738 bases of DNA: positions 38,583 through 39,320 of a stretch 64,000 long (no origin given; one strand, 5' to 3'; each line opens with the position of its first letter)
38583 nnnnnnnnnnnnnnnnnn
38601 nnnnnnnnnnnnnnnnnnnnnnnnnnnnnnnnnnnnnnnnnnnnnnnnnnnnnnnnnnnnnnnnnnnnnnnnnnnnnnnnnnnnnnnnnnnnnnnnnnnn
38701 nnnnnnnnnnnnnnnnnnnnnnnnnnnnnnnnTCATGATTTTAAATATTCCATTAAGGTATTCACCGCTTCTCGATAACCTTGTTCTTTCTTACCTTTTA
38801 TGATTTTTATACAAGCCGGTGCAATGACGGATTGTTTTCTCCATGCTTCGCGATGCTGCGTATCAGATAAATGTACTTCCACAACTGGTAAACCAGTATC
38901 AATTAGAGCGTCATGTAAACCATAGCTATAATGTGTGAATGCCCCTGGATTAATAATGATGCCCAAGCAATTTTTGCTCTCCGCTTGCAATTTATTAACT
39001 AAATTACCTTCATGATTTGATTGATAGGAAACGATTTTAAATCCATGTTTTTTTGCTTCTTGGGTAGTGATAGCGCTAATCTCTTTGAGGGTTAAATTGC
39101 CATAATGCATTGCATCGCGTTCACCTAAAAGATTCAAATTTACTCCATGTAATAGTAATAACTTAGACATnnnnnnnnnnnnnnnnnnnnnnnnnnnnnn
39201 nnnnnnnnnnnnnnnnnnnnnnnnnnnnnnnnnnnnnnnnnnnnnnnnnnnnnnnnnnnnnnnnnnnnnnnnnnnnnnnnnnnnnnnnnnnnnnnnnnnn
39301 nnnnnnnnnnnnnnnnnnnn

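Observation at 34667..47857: Complete chorismate-to-tryptophan supercluster: six aro genes covering all seven shikimate steps, including an aroA-aroK fusion, divergent from trpEGDCFBA and followed by trpR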

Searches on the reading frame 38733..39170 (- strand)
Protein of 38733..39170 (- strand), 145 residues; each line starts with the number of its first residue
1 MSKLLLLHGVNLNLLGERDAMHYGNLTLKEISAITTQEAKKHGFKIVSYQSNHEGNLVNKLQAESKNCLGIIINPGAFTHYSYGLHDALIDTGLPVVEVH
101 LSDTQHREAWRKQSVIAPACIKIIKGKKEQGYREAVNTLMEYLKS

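Call 3: search_protein_families(library=ncbifam, proteins=[window:38733-39170:-])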
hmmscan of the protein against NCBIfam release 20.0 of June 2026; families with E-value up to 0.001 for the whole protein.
window:38733-39170:- (145 aa): 5 families
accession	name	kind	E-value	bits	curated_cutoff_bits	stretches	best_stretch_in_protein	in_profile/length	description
NF003805.0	PRK05395.1-2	subfamily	5.5e-48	162.2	146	1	1-144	1-144/147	type II 3-dehydroquinate dehydratase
NF003807.0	PRK05395.1-4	subfamily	1.4e-47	160.9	130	1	2-144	4-146/148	type II 3-dehydroquinate dehydratase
TIGR01088.1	aroQ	equivalog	1.3e-44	151.3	169.85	1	3-142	1-140/141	type II 3-dehydroquinate dehydratase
NF003806.0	PRK05395.1-3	subfamily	1e-41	141.8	171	1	3-143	4-144/149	type II 3-dehydroquinate dehydratase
NF003804.0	PRK05395.1-1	subfamily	2.8e-41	140.6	195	1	1-143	4-147/151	type II 3-dehydroquinate dehydratase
